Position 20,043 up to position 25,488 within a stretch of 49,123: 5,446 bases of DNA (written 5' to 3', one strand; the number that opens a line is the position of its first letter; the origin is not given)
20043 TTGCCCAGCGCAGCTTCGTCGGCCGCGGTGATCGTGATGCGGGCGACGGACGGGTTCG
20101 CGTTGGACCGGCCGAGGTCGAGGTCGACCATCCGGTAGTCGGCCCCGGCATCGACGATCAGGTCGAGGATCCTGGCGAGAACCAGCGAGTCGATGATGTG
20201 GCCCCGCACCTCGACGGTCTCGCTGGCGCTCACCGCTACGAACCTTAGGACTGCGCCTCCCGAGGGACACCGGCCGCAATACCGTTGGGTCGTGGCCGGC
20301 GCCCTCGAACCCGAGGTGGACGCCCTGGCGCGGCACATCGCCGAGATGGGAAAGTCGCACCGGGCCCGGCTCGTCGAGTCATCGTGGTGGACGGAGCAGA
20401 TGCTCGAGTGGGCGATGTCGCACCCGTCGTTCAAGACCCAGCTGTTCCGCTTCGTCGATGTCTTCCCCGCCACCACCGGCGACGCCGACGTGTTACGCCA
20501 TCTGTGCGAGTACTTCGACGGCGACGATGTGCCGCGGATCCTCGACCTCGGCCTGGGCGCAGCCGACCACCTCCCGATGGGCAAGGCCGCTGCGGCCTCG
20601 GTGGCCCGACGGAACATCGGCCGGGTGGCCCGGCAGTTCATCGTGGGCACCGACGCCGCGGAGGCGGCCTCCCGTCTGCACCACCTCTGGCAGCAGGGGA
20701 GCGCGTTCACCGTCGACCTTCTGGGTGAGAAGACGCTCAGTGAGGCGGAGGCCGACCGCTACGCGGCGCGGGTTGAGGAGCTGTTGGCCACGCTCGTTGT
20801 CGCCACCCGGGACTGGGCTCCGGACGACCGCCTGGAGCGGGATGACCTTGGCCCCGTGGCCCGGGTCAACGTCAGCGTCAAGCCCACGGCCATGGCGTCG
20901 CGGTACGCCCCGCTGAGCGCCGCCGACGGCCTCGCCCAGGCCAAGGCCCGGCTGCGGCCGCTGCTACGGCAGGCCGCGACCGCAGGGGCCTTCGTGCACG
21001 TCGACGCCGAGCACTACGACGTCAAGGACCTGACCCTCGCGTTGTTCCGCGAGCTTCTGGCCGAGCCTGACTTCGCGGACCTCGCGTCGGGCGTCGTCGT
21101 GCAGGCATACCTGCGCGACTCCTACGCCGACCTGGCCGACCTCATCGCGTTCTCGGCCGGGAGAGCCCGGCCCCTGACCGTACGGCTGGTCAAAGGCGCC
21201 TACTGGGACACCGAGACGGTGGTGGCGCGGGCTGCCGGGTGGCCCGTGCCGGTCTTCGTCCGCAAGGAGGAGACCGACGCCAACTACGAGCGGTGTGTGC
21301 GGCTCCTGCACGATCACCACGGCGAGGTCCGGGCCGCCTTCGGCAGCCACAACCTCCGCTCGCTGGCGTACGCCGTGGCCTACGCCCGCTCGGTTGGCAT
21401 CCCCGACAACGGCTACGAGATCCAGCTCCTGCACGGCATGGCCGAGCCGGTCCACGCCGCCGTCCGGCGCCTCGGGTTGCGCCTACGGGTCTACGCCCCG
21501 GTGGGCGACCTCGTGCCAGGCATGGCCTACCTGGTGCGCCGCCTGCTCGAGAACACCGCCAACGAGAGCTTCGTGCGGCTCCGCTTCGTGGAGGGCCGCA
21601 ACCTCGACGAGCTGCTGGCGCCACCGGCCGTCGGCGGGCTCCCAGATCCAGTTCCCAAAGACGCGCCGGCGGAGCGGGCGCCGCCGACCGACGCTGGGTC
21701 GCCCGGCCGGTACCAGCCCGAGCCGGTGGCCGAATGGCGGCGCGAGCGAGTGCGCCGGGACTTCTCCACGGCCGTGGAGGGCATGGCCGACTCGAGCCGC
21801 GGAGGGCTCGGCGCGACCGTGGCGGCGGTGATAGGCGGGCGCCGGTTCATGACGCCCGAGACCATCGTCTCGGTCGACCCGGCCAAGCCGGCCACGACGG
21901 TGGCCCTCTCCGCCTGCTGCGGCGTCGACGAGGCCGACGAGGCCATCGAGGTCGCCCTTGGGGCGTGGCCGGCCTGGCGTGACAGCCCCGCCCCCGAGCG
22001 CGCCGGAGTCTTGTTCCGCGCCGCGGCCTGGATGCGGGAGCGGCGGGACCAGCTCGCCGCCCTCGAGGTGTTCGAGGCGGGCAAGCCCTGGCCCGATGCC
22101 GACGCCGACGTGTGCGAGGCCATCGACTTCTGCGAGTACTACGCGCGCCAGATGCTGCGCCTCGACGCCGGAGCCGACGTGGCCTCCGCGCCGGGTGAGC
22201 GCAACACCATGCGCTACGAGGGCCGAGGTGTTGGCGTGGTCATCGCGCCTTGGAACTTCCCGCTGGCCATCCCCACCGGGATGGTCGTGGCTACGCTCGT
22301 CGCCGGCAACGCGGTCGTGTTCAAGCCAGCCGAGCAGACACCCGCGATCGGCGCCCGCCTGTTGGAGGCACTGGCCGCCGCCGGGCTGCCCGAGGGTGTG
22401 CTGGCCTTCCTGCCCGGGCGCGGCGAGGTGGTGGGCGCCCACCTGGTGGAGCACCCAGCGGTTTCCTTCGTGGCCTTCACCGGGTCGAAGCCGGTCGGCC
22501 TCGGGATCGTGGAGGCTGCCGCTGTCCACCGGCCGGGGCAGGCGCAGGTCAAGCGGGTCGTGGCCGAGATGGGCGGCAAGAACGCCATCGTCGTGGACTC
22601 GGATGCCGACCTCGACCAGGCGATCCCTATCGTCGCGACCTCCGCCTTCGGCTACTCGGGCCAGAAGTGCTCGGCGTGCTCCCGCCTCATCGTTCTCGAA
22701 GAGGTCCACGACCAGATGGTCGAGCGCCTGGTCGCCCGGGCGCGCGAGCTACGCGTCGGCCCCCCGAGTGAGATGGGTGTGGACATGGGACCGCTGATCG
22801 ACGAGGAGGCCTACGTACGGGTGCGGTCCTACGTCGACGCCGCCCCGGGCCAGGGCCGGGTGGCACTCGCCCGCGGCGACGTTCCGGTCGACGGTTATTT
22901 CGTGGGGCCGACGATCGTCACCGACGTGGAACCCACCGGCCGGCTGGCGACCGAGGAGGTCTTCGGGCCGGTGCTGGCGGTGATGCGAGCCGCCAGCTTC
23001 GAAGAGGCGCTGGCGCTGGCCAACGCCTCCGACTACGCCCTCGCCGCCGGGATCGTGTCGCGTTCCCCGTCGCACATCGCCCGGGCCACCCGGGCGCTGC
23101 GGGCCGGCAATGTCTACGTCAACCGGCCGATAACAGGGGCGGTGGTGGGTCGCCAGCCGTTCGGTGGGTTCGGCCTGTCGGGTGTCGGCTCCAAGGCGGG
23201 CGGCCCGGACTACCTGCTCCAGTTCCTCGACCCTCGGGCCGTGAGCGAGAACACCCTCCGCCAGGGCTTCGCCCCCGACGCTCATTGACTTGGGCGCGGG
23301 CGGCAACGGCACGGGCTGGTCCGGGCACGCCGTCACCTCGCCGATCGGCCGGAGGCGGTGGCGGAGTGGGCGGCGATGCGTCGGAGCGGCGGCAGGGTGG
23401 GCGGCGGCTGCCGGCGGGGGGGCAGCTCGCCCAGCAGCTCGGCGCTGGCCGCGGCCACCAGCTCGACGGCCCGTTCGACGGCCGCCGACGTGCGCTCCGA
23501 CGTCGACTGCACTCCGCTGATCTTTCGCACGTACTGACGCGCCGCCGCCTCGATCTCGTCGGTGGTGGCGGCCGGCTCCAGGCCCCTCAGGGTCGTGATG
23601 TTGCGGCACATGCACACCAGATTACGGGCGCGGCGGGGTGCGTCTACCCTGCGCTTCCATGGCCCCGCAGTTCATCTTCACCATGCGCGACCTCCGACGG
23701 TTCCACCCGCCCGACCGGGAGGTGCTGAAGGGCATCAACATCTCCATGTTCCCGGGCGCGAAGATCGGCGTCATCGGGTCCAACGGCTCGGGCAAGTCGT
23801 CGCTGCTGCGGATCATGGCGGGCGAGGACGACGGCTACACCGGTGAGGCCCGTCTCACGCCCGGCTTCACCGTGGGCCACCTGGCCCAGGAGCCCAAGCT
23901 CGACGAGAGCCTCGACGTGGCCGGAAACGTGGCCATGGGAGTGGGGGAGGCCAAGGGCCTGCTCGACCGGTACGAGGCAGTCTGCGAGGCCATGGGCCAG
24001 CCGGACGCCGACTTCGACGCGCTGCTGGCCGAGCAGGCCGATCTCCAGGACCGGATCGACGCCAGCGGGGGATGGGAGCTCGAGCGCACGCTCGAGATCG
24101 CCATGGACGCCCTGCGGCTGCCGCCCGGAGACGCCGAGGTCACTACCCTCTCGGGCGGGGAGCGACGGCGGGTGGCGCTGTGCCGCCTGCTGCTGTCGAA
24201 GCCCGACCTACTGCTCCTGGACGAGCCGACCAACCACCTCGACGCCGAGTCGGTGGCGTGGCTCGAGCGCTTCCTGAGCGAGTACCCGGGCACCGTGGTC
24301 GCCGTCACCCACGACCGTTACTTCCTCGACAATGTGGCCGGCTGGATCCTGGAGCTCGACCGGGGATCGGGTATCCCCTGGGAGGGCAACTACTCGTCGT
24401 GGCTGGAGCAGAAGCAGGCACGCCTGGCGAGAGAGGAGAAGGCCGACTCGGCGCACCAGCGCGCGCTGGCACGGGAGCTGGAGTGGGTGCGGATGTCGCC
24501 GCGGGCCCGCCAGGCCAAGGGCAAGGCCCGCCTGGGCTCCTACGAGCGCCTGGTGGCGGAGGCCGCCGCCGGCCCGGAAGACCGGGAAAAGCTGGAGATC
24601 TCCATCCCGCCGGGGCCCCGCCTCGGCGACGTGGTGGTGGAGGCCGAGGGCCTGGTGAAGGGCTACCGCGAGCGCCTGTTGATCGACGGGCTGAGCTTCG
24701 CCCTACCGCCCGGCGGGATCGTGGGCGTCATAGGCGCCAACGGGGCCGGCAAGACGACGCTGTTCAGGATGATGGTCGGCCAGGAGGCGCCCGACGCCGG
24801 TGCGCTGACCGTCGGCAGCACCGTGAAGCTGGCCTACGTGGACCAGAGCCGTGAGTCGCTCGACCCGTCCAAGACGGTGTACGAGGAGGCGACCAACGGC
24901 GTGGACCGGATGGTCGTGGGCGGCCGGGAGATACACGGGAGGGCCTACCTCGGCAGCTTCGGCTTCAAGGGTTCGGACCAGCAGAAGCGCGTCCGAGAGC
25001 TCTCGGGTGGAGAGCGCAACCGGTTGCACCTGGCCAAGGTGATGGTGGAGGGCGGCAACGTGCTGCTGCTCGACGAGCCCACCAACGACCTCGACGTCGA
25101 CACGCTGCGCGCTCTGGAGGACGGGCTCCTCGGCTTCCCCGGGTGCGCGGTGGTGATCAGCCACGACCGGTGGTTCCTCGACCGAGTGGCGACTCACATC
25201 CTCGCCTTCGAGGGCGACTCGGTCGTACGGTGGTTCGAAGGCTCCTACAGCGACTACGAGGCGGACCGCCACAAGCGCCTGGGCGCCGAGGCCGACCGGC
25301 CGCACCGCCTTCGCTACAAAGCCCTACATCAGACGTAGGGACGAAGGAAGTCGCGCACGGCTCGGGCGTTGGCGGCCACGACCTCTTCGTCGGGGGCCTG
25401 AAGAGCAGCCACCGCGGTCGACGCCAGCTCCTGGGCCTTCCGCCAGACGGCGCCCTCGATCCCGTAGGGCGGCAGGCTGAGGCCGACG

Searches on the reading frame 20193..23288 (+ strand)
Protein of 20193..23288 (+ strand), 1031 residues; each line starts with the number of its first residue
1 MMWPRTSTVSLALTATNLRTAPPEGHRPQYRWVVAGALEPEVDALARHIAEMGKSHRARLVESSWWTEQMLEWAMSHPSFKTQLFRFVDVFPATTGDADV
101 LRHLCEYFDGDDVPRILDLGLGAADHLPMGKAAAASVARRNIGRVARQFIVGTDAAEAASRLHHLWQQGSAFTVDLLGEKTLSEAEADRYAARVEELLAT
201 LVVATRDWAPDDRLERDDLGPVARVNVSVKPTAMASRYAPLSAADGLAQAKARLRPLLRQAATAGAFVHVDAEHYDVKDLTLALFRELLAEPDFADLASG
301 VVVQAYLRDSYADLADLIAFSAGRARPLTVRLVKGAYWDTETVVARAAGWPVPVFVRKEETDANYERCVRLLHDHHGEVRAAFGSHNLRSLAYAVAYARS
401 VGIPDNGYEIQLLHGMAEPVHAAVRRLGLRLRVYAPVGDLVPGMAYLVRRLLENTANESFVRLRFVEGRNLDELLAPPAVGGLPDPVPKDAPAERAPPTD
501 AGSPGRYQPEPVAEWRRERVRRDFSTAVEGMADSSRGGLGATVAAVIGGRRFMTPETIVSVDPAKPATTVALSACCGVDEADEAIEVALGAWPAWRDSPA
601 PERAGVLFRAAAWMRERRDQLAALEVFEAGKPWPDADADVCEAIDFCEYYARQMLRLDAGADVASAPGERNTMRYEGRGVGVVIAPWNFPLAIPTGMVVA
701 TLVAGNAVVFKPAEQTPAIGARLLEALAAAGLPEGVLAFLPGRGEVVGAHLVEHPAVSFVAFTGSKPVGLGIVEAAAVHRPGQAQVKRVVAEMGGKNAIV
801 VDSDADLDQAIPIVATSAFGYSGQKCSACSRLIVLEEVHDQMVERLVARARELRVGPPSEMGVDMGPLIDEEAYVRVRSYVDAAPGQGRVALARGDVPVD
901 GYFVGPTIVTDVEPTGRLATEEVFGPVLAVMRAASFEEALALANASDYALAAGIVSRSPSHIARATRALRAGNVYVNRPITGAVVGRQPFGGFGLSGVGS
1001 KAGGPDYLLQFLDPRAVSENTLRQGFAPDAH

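Call 63: search_protein_families(library=pfam, proteins=[window:20193-23288:+], max_evalue=0.00001)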
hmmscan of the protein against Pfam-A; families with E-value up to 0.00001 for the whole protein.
window:20193-23288:+ (1031 aa): 3 families
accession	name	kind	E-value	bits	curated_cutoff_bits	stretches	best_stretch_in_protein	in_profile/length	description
PF00171.27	Aldedh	-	1.4e-143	479.3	23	1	556-1016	7-460/461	Aldehyde dehydrogenase family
PF01619.24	Pro_dh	-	8.1e-89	298.3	27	1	160-462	3-277/278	Proline dehydrogenase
PF18083.6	PutA_N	-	3.8e-28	98.2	25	1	39-149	1-113/113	Proline utilization A N-terminal domain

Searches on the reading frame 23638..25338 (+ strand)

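Call 63: search_protein_families(library=pfam, proteins=[window:23638-25338:+], max_evalue=0.00001)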
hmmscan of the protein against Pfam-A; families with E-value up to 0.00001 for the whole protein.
window:23638-25338:+ (566 aa): 3 families
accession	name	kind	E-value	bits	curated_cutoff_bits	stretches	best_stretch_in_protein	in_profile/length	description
PF00005.33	ABC_tran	-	2.1e-49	168.1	25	2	350-483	2-137/137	ABC transporter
PF13304.12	AAA_21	-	2e-15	58.1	27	0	172-231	239-304/304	AAA domain, putative AbiEii toxin, Type IV TA system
PF12848.13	ABC_tran_Xtn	-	9e-13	48.6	25.9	1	238-313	1-76/85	ABC transporter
